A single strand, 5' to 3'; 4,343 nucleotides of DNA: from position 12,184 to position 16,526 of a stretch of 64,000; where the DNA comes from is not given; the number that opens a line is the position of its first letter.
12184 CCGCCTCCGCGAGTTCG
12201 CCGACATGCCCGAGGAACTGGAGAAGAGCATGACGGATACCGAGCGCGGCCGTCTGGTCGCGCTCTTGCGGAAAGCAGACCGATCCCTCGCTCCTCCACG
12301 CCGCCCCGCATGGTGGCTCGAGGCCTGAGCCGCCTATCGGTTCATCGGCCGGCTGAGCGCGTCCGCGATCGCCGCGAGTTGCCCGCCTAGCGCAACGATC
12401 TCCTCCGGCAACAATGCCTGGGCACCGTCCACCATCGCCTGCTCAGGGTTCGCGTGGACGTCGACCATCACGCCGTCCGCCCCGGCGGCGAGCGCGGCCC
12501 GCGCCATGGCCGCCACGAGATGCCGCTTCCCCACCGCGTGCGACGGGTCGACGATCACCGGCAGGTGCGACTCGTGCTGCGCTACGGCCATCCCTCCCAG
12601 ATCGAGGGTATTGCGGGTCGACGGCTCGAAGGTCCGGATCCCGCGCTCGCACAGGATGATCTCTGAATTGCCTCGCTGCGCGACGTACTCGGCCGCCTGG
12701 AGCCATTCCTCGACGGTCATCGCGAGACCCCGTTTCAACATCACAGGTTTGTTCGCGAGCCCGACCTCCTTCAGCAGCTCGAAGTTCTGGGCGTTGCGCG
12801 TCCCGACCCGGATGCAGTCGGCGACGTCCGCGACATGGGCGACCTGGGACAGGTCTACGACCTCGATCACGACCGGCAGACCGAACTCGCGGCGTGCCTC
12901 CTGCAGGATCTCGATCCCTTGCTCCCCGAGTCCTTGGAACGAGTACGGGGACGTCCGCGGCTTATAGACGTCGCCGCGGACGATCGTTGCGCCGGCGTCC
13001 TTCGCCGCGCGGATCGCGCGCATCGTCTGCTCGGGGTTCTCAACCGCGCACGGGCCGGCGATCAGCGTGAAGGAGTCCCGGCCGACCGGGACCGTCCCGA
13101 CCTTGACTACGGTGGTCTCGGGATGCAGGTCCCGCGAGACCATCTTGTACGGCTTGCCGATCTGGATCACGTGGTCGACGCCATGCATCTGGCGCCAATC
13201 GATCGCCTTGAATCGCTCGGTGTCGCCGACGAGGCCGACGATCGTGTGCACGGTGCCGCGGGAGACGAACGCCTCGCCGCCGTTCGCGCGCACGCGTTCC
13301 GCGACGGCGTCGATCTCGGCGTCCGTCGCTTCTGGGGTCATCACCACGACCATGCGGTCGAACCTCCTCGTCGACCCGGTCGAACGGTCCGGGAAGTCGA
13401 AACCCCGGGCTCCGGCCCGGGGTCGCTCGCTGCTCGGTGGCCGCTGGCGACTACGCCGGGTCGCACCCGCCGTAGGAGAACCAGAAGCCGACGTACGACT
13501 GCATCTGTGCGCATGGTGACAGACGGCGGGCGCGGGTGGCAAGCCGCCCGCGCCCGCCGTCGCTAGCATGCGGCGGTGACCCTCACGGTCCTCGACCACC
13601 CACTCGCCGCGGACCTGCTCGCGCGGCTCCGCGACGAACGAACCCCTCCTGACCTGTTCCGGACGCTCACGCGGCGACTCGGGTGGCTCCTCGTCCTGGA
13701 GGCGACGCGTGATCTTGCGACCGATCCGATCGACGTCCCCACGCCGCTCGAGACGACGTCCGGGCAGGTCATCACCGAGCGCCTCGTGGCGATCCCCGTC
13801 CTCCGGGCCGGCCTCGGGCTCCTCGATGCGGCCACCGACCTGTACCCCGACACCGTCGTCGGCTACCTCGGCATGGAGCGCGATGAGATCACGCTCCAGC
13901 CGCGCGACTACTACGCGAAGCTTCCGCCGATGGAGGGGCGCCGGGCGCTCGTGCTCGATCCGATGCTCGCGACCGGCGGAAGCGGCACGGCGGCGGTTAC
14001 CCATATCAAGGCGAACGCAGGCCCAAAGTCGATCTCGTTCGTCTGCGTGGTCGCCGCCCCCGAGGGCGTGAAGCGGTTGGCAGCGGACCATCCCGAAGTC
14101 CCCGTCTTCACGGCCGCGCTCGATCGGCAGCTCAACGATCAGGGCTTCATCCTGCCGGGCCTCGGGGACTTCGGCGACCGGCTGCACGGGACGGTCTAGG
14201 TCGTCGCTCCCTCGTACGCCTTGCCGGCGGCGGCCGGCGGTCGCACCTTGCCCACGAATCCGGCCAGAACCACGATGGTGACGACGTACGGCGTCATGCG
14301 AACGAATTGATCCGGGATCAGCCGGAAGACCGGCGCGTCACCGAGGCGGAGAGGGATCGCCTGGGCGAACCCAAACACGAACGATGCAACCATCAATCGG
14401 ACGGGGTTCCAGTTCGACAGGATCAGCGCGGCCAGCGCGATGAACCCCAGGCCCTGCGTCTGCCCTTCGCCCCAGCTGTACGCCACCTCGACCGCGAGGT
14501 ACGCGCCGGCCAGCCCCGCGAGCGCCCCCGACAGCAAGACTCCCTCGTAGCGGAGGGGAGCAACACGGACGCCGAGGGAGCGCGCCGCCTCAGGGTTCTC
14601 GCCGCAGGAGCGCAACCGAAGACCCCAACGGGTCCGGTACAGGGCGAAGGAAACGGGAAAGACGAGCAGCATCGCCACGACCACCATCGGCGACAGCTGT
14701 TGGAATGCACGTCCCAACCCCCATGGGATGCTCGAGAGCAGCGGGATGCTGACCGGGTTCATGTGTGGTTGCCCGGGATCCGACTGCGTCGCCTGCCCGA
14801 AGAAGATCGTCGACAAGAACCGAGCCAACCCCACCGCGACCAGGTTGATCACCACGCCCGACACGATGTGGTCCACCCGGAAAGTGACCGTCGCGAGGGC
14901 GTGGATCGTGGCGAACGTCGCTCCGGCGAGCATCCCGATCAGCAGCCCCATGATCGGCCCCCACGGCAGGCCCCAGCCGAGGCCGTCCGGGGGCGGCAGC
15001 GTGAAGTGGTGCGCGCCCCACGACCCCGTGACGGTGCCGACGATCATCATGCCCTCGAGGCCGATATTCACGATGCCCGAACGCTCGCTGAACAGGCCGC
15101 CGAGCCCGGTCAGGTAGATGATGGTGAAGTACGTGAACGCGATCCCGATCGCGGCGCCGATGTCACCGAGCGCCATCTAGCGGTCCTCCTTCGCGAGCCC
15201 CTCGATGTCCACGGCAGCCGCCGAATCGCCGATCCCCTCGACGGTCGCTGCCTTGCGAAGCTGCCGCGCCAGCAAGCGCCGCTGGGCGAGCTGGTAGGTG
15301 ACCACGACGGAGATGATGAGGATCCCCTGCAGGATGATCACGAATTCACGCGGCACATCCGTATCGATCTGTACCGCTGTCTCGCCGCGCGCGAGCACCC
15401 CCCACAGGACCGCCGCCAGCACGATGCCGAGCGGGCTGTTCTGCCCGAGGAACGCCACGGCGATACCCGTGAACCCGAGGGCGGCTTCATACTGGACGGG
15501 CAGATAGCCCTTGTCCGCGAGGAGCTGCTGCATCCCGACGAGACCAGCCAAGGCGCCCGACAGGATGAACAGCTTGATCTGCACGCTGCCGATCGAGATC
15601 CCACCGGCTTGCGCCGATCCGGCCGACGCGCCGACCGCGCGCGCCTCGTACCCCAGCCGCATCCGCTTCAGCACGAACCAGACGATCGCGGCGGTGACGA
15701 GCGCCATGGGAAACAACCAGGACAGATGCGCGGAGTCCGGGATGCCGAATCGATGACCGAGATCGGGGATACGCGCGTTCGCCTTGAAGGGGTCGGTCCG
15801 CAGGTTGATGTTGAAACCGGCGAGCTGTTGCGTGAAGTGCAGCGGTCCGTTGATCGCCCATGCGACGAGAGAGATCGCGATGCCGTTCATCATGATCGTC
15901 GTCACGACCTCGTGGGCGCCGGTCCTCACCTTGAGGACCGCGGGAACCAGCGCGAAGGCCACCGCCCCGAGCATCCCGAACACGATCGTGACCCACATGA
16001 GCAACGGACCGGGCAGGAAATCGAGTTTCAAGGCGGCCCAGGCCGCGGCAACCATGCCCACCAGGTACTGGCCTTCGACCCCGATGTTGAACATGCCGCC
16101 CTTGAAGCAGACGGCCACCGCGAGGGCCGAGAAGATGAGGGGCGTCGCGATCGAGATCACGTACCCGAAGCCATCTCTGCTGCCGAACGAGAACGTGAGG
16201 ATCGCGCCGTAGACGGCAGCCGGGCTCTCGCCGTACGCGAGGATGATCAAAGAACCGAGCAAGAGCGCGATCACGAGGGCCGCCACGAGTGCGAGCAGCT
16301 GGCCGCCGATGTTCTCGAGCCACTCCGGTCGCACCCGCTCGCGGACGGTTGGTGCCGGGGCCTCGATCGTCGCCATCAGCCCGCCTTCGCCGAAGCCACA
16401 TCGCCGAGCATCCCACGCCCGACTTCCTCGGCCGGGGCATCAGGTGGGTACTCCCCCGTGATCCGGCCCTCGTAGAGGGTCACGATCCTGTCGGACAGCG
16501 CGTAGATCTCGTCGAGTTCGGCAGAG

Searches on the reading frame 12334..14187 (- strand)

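Call 36: search_protein_families(library=pfam, proteins=[window:12334-14187:-], max_evalue=0.00001)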
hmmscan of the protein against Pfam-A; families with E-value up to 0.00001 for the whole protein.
window:12334-14187:- (617 aa): 3 families
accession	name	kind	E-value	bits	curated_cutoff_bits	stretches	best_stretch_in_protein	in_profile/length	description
PF00793.26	DAHP_synth_1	-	2.1e-74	250.3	25.5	1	365-600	9-257/270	DAHP synthetase I family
PF18152.6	DAHP_snth_FXD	-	4.2e-18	65.4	27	1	279-343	1-65/67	DAHP synthase ferredoxin-like domain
PF03102.20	NeuB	-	8.9e-06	25.8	22.1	0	421-611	54-236/241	NeuB family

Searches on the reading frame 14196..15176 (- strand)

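Call 36: search_protein_families(library=pfam, proteins=[window:14196-15176:-], max_evalue=0.00001)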
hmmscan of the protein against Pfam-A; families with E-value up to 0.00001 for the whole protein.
window:14196-15176:- (326 aa): 1 family
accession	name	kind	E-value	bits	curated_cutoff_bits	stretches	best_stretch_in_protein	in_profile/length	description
PF02653.21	BPD_transp_2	-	1.3e-41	143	26.8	1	14-294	6-259/269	Branched-chain amino acid transport system / permease component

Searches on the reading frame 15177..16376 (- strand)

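Call 36: search_protein_families(library=pfam, proteins=[window:15177-16376:-], max_evalue=0.00001)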
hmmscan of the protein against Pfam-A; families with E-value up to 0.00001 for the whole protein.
window:15177-16376:- (399 aa): 1 family
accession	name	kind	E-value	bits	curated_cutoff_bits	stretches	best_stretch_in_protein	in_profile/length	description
PF02653.21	BPD_transp_2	-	6.8e-40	137.3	26.8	1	72-357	4-268/269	Branched-chain amino acid transport system / permease component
